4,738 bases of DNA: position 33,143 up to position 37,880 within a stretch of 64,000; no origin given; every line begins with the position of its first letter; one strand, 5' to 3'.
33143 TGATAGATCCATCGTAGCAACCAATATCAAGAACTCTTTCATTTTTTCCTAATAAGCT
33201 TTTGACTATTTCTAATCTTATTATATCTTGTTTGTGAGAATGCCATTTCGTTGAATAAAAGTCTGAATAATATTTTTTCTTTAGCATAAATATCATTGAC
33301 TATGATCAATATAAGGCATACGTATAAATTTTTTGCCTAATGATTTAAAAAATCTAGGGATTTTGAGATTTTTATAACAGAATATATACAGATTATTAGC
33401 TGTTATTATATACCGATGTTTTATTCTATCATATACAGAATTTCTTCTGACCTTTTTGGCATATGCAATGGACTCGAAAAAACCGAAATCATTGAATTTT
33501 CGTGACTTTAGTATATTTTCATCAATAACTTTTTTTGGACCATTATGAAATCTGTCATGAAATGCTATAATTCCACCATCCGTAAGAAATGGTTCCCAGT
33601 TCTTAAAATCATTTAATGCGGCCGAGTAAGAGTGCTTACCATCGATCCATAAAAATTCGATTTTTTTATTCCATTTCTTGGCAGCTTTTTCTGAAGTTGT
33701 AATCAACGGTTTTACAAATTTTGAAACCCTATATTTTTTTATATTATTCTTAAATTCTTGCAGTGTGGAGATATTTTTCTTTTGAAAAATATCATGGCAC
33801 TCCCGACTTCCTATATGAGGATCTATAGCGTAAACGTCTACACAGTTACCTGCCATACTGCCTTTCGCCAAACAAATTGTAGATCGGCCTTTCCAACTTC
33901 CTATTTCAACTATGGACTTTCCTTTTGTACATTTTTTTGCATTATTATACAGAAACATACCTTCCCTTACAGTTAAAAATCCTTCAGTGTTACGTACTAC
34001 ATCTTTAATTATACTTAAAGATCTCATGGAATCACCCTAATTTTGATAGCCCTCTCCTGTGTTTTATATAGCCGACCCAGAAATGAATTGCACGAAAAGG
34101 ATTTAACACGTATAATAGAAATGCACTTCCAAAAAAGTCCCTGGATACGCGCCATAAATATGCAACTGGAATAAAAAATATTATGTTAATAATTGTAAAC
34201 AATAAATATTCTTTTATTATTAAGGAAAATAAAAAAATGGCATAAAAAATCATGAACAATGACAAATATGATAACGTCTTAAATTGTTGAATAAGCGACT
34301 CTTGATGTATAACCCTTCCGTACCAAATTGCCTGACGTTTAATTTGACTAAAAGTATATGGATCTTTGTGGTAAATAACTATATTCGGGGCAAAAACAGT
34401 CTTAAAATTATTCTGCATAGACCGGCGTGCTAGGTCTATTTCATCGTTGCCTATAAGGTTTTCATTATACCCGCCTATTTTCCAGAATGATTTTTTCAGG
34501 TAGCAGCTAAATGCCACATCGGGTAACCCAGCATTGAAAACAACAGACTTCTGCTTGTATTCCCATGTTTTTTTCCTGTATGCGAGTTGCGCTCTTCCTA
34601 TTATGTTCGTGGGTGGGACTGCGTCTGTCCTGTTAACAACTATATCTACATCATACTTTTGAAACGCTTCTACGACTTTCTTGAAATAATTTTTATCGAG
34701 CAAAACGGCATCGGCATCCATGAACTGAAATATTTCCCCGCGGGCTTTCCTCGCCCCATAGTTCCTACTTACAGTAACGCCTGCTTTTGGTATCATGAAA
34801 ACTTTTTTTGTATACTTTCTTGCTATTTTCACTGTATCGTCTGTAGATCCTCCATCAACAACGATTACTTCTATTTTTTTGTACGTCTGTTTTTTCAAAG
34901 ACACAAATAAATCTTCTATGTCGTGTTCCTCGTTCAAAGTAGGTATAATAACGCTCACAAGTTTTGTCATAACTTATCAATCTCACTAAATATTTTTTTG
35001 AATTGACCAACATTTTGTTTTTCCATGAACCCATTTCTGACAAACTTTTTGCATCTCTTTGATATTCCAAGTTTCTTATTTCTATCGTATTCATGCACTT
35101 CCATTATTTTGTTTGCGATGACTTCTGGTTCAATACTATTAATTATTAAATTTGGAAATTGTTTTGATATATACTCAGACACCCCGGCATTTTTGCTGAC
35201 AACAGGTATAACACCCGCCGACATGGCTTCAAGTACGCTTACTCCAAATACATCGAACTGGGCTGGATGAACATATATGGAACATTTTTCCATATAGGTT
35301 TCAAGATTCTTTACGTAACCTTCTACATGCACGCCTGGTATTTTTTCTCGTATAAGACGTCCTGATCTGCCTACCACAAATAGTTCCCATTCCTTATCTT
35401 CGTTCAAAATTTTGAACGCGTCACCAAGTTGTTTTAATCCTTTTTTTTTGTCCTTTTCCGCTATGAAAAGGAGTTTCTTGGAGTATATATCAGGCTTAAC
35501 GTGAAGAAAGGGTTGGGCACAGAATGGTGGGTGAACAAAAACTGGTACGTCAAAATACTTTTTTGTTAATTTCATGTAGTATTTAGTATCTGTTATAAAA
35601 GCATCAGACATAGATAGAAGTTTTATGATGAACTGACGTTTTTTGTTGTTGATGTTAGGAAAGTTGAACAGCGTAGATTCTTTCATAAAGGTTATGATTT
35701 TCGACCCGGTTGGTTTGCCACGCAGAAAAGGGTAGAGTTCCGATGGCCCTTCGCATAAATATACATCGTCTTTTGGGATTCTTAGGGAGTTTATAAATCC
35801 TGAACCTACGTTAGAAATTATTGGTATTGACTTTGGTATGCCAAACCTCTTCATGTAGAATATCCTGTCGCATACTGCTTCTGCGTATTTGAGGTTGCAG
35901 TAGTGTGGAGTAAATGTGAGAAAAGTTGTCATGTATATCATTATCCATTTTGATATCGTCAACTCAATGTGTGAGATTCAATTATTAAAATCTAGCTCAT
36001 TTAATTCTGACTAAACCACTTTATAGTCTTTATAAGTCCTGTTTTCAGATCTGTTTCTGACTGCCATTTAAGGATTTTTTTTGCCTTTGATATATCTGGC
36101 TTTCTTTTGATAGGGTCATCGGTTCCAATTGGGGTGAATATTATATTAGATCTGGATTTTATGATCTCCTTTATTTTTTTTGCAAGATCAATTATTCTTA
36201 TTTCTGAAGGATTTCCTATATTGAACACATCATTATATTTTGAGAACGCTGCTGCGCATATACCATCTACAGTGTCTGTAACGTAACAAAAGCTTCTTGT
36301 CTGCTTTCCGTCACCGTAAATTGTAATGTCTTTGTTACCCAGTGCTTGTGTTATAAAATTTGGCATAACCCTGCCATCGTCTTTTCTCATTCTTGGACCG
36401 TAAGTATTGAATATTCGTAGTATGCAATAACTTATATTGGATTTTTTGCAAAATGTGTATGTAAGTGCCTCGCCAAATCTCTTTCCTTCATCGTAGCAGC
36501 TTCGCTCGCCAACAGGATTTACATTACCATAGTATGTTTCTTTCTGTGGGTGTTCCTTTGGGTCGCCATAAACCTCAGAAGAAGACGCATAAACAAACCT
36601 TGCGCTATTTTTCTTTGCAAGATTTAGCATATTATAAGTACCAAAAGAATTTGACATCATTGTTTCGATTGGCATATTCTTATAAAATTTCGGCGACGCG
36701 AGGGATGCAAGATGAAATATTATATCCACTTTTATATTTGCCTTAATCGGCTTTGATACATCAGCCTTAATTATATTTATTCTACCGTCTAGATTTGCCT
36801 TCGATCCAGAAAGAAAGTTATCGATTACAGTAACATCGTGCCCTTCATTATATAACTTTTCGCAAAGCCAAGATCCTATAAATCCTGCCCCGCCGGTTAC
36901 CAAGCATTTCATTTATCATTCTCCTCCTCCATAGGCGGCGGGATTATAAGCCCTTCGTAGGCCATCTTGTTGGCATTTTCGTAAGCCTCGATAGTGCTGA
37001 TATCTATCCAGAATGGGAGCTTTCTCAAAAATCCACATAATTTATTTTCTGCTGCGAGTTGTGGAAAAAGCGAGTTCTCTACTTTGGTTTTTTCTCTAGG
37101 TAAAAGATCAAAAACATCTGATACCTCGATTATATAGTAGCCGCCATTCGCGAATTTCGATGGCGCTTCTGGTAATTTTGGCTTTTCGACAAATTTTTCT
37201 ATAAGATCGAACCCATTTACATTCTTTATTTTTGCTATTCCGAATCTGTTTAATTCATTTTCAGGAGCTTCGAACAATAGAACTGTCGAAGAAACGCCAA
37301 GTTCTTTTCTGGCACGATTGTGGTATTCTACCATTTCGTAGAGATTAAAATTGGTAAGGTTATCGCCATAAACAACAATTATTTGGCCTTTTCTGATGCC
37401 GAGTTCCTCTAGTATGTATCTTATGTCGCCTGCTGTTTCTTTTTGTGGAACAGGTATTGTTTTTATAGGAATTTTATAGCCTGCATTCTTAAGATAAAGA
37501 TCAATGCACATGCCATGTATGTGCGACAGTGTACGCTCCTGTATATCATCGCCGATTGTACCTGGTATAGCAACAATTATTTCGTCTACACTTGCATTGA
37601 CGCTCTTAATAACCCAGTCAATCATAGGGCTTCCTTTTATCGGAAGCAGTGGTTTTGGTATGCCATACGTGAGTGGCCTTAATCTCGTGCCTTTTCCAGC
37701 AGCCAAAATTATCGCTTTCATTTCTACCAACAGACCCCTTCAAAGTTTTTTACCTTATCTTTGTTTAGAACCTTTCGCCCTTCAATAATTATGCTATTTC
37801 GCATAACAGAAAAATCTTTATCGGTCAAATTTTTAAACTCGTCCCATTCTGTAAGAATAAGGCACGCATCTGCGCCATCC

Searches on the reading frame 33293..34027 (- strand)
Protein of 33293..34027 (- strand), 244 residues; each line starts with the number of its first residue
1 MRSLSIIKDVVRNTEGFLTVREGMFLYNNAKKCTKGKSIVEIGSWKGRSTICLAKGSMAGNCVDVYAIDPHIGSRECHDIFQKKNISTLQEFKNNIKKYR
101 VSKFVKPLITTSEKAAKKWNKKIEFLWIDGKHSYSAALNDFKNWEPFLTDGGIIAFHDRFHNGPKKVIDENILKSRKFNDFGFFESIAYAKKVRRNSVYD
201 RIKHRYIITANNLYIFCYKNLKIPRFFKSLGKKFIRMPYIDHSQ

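Call 7: search_protein_families(library=pfam, proteins=[window:33293-34027:-], max_evalue=0.00001)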
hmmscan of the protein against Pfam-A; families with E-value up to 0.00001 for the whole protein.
window:33293-34027:- (244 aa): 1 family
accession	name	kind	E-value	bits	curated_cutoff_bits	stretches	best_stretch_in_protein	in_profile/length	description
PF13578.12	Methyltransf_24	-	5.5e-23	82.3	26.3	1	40-158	1-104/105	Methyltransferase domain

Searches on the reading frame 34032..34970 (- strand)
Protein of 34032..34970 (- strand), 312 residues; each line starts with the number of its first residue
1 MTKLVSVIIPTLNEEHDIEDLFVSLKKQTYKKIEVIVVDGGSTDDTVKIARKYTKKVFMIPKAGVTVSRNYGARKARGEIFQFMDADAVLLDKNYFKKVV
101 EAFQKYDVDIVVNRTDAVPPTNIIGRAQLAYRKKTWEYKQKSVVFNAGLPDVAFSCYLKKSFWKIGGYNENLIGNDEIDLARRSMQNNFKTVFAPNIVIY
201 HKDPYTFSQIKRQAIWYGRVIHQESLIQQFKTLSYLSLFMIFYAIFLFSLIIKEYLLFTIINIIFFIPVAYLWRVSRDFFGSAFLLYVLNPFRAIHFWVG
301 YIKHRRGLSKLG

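Call 7: search_protein_families(library=pfam, proteins=[window:34032-34970:-], max_evalue=0.00001)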
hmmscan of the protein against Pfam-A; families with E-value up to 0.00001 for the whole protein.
window:34032-34970:- (312 aa): 4 families
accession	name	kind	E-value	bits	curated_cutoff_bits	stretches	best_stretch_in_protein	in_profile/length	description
PF00535.33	Glycos_transf_2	-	2.4e-31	109.4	23.3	1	6-164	1-166/168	Glycosyl transferase family 2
PF10111.15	Glyco_tranf_2_2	-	7.4e-13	49.1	27.3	1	6-223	1-238/276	Glycosyltransferase like family 2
PF13641.12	Glyco_tranf_2_3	-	5.2e-12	46.7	27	1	5-213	3-223/230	Glycosyltransferase like family 2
PF13632.12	Glyco_trans_2_3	-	3.5e-07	30.7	27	1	83-268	4-188/198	Glycosyl transferase family group 2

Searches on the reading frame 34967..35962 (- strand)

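Call 7: search_protein_families(library=pfam, proteins=[window:34967-35962:-], max_evalue=0.00001)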
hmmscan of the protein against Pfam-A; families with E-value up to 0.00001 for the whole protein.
window:34967-35962:- (331 aa): 3 families
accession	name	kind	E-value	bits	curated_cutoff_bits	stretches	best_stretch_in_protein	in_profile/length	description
PF00534.26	Glycos_transf_1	-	1.9e-21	76.8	26.4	1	162-293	16-159/172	Glycosyl transferases group 1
PF13692.12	Glyco_trans_1_4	-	3.6e-19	69.9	27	1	162-289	2-139/142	Glycosyl transferases group 1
PF20706.3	GT4-conflict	-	3e-06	26.9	26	1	218-309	273-356/385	Family 4 Glycosyltransferase in conflict systems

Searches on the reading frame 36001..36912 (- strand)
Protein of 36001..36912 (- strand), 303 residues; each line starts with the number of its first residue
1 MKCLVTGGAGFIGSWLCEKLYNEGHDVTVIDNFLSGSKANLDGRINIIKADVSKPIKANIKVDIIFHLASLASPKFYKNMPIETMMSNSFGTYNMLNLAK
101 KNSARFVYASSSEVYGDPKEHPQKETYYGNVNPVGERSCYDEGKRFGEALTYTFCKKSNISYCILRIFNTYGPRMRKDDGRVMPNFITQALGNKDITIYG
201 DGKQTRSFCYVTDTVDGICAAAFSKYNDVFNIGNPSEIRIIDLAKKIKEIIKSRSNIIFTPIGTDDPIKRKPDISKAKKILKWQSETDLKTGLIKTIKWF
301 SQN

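Call 7: search_protein_families(library=pfam, proteins=[window:36001-36912:-], max_evalue=0.00001)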
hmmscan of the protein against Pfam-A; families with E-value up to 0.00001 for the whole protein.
window:36001-36912:- (303 aa): 6 families
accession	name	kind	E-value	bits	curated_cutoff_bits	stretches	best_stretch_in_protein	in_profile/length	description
PF01370.27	Epimerase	-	1.1e-55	189.1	20.9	1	4-233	2-240/240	NAD dependent epimerase/dehydratase family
PF16363.11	GDP_Man_Dehyd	-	9.9e-48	163.7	27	1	4-293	1-329/332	GDP-mannose 4,6 dehydratase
PF01073.25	3Beta_HSD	-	4.5e-16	59.2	22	1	4-221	1-228/280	3-beta hydroxysteroid dehydrogenase/isomerase family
PF02719.21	Polysacc_synt_2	-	3.7e-12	46.5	20.2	0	4-110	2-127/293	Polysaccharide biosynthesis protein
PF07993.18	NAD_binding_4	-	6.7e-10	39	20.1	0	61-167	88-204/258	Male sterility protein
PF04321.23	RmlD_sub_bind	-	1.2e-08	34.9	27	1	1-255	1-235/287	RmlD substrate binding domain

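Call 41: search_protein_families(library=ncbifam, proteins=[window:36001-36912:-], max_evalue=1e-15)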
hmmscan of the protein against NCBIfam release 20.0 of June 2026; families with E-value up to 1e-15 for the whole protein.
window:36001-36912:- (303 aa): 11 families
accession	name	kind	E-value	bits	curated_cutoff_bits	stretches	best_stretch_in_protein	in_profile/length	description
TIGR04180.1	EDH_00030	hypoth_equivalog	1.6e-38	132.5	475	1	4-260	2-265/297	NAD-dependent 4,6-dehydratase LegB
TIGR01181.1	dTDP_gluc_dehyt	equivalog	8.8e-37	126.9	365.1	1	2-303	1-314/321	dTDP-glucose 4,6-dehydratase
TIGR01179.1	galE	equivalog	1.6e-30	106.1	262.3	1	3-302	2-327/332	UDP-glucose 4-epimerase GalE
TIGR02197.1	heptose_epim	equivalog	5.2e-28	98.1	274.6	1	4-300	2-313/316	ADP-glyceromanno-heptose 6-epimerase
NF011728.1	PRK15181.1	equivalog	6.1e-28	97.8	760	1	3-301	18-338/348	Vi polysaccharide biosynthesis UDP-N-acetylglucosaminuronic acid C-4 epimerase TviC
NF008872.0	PRK11908.1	equivalog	3.4e-24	85.6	294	1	1-300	2-335/349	bifunctional UDP-4-keto-pentose/UDP-xylose synthase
NF007582.0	PRK10217.1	equivalog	1.1e-21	77.4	698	1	2-302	3-333/355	dTDP-glucose 4,6-dehydratase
NF005998.1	PRK08125.1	equivalog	1.1e-21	76.9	777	1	2-300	317-649/649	bifunctional UDP-4-amino-4-deoxy-L-arabinose formyltransferase/UDP-glucuronic acid oxidase ArnA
NF007490.0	PRK10084.1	subfamily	2.2e-21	76.2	649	1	1-303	1-337/361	dTDP-glucose 4,6-dehydratase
NF007956.0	PRK10675.1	subfamily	2.6e-20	72.8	394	1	1-302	1-331/338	UDP-glucose 4-epimerase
NF047922.1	GDPFucSynFcl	equivalog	2.4e-18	66.7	500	1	3-302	5-303/308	GDP-L-fucose synthase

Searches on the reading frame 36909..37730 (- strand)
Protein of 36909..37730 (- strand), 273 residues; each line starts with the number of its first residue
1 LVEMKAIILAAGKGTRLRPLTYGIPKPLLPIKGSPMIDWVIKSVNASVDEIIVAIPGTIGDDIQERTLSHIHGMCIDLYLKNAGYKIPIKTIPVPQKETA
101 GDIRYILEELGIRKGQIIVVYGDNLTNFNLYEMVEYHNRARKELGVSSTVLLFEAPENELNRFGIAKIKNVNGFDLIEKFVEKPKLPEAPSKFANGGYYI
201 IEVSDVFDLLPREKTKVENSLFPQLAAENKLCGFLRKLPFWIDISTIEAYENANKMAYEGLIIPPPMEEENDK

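Call 7: search_protein_families(library=pfam, proteins=[window:36909-37730:-], max_evalue=0.00001)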
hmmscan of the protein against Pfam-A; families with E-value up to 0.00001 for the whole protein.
window:36909-37730:- (273 aa): 2 families
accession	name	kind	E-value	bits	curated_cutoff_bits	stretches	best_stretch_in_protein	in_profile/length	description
PF00483.29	NTP_transferase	-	3.4e-31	109.1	21.2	1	5-255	1-240/245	Nucleotidyl transferase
PF12804.13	NTP_transf_3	-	8.2e-10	39.5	27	1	6-63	1-51/160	MobA-like NTP transferase domain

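Call 41: search_protein_families(library=ncbifam, proteins=[window:36909-37730:-], max_evalue=1e-15)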
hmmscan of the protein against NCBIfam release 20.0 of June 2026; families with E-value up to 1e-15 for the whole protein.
window:36909-37730:- (273 aa): 9 families
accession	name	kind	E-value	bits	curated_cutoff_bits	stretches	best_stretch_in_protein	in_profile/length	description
NF052502.1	man1P_GTase_Rv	exception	1e-22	80.5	440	1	5-262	2-235/352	mannose-1-phosphate guanylyltransferase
TIGR03992.1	Arch_glmU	subfamily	1.4e-22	80.2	292.1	1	4-211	1-177/393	bifunctional sugar-1-phosphate nucleotidylyltransferase/acetyltransferase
TIGR01208.1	rmlA_long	equivalog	5.1e-21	75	320.25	1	5-208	1-180/353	glucose-1-phosphate thymidylyltransferase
NF045761.1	NAMPUrTaseMurU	equivalog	2.2e-19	70.2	250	1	4-254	1-224/226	N-acetylmuramate alpha-1-phosphate uridylyltransferase MurU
NF041313.1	UDPGP_AglF_Halo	equivalog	2.5e-19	69.7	400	1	4-202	1-175/234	UTP--glucose-1-phosphate uridylyltransferase AglF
TIGR01099.1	galU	equivalog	3.8e-19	69.3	326.8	1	4-216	2-220/261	UTP--glucose-1-phosphate uridylyltransferase GalU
TIGR02091.1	glgC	equivalog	9e-18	64.5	424.9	0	112-254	111-256/364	glucose-1-phosphate adenylyltransferase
TIGR02623.1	G1P_cyt_trans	equivalog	1.5e-17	63.9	300.25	1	4-248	1-236/255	glucose-1-phosphate cytidylyltransferase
NF041173.1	Sug_nt_acttase_Thmprot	equivalog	2.1e-17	63.2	600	1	4-245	1-215/405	bifunctional sugar-1-phosphate nucleotidylyltransferase/acetyltransferase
